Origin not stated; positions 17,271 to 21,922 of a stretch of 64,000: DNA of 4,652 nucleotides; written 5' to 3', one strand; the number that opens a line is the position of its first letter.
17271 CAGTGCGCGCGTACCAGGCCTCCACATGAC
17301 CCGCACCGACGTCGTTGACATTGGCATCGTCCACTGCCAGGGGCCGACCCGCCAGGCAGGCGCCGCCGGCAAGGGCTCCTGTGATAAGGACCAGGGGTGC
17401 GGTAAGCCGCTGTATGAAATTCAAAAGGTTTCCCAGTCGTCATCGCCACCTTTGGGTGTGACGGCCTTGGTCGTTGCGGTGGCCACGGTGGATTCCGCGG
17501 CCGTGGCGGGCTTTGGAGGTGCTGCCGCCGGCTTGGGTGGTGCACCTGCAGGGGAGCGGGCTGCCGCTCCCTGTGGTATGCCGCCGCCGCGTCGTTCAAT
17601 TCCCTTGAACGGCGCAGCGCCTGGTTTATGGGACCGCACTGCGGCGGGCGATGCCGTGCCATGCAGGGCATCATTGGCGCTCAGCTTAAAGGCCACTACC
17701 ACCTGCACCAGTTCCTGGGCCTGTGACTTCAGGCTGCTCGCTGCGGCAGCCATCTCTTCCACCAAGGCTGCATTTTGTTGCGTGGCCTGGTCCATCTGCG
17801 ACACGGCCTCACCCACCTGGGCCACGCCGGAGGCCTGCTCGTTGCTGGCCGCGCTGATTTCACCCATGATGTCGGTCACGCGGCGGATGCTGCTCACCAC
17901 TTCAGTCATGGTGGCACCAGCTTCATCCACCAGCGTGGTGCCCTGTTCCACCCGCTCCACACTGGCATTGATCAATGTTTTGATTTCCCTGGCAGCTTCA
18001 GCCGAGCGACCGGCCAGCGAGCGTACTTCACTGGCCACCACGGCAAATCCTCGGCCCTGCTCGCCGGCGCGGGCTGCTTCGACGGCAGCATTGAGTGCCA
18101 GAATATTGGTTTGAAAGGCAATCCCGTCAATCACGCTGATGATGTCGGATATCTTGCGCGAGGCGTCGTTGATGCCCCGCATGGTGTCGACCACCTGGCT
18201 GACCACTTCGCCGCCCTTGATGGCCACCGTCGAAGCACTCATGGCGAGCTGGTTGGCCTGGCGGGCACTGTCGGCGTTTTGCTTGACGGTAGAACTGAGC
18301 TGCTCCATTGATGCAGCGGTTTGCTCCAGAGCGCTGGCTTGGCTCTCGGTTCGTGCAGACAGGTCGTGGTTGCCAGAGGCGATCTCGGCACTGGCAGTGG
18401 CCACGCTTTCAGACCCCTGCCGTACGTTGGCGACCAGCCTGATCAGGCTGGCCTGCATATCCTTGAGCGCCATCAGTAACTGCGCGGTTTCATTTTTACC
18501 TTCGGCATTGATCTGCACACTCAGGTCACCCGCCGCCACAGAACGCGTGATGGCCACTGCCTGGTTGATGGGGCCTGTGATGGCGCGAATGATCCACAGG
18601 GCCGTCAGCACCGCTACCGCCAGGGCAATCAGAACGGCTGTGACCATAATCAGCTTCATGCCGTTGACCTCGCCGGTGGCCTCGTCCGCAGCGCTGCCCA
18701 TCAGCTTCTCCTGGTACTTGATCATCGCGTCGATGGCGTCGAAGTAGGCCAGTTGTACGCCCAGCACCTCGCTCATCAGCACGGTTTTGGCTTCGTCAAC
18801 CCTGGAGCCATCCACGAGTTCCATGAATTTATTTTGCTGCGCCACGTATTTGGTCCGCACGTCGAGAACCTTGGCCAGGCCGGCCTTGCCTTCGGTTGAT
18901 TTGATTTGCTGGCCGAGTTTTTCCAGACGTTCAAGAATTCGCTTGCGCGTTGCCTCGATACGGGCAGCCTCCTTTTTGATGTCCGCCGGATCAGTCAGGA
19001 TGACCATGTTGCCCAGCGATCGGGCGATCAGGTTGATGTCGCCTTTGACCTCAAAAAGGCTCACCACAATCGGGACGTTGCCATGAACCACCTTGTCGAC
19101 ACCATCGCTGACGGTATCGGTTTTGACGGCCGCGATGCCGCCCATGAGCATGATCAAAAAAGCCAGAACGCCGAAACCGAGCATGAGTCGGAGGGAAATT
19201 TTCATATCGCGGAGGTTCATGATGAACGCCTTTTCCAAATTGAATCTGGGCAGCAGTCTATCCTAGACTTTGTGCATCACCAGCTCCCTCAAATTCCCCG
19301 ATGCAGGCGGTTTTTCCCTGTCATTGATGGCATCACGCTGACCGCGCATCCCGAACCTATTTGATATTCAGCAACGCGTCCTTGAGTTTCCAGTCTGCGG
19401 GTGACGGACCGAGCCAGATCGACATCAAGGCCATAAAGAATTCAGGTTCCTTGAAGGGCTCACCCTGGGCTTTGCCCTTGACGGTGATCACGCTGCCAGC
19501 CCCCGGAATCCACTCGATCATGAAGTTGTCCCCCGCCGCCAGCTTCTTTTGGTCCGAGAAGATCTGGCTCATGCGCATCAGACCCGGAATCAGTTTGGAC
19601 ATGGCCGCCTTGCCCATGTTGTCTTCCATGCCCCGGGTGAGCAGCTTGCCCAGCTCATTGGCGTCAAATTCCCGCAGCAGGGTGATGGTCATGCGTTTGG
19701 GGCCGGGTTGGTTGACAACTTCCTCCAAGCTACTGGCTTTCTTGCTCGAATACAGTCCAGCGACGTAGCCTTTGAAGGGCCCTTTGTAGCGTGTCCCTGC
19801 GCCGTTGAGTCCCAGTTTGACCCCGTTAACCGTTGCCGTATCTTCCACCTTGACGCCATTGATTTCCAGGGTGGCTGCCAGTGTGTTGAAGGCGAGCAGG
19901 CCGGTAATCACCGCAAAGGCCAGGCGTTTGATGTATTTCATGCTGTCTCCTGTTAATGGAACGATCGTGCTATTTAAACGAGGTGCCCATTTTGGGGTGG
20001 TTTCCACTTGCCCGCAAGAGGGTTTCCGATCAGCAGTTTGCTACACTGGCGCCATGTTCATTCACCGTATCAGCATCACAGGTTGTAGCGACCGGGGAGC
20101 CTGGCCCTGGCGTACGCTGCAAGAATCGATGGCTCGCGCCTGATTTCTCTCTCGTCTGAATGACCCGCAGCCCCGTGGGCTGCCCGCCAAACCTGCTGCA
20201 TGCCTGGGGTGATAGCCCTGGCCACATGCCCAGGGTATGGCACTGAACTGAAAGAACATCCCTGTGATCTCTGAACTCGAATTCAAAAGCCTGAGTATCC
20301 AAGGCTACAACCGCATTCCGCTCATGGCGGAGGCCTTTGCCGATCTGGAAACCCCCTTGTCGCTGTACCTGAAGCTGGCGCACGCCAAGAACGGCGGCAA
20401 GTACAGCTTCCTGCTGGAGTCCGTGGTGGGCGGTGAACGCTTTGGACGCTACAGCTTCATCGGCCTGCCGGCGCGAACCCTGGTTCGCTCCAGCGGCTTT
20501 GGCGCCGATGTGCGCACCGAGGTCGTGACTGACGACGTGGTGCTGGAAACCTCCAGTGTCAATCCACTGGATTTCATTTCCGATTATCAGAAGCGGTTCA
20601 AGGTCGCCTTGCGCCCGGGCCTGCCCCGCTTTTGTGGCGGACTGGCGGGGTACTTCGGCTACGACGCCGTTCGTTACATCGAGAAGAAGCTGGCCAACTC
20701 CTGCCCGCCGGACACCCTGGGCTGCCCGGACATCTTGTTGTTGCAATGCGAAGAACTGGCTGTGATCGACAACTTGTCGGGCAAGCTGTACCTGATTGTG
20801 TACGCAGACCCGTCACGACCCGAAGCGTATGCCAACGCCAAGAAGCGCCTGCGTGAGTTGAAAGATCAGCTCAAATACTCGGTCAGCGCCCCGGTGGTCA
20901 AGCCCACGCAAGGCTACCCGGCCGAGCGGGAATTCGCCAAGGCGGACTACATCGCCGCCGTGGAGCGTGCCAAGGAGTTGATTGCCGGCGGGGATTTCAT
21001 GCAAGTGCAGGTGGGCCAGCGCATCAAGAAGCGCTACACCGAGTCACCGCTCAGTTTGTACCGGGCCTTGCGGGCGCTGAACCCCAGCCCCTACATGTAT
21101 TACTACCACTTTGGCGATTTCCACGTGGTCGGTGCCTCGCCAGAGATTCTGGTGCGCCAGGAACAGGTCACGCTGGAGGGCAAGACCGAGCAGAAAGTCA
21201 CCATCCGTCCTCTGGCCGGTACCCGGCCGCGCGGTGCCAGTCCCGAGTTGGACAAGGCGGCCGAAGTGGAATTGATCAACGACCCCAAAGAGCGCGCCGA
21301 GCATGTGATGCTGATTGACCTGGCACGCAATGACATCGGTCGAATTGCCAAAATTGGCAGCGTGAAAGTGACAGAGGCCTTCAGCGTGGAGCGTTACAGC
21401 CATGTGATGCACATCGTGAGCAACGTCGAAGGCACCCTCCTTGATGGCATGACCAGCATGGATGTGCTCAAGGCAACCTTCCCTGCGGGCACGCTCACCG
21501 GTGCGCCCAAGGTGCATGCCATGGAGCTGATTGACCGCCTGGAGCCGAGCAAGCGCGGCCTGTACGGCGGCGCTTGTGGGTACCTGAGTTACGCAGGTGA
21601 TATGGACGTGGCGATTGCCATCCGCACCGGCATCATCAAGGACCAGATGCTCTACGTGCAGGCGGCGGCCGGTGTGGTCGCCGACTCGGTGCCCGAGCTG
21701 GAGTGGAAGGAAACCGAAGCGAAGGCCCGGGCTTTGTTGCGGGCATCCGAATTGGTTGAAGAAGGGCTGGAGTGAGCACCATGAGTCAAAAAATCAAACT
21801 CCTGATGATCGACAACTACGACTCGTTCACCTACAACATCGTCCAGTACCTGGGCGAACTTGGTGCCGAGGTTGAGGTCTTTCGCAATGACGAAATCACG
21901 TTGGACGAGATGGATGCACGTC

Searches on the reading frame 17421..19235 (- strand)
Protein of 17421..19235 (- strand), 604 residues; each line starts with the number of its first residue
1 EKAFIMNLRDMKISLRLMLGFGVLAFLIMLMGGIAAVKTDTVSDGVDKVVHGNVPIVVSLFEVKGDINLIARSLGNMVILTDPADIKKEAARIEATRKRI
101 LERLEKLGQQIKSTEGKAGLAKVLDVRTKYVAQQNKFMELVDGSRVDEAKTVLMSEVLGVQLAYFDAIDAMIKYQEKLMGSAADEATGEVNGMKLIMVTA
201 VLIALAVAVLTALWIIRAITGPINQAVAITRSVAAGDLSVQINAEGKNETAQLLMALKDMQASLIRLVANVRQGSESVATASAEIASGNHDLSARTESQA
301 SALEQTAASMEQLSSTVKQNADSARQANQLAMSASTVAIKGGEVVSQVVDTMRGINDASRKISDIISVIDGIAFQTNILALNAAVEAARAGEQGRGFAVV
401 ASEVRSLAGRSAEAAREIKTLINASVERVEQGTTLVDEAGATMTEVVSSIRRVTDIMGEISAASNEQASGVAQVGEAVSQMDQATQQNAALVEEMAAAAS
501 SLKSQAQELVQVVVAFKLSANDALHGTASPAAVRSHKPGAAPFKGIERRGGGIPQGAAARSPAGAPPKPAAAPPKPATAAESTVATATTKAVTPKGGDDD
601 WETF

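Call 70: search_protein_families(library=pfam, proteins=[window:17421-19235:-], max_evalue=0.00001)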
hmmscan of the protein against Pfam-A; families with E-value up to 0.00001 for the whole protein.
window:17421-19235:- (604 aa): 3 families
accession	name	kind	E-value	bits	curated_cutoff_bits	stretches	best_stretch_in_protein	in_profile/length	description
PF00015.26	MCPsignal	-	7.4e-54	182.6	34.6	1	329-484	2-171/172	Methyl-accepting chemotaxis protein (MCP) signalling domain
PF12729.13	4HB_MCP_1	-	6.4e-22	78.4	27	1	10-179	1-170/181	Four helix bundle sensory module for signal transduction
PF00672.30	HAMP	-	8.7e-10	39.2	25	1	214-264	1-51/53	HAMP domain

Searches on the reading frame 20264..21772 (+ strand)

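Call 70: search_protein_families(library=pfam, proteins=[window:20264-21772:+], max_evalue=0.00001)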
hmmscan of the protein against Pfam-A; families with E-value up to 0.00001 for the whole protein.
window:20264-21772:+ (503 aa): 2 families
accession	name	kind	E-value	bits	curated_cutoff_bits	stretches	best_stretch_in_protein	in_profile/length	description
PF00425.24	Chorismate_bind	-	7.3e-87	291.6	27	1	226-487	2-257/257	chorismate binding enzyme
PF04715.19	Anth_synt_I_N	-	2.1e-31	109.5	23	1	27-177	1-140/140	Anthranilate synthase component I, N terminal region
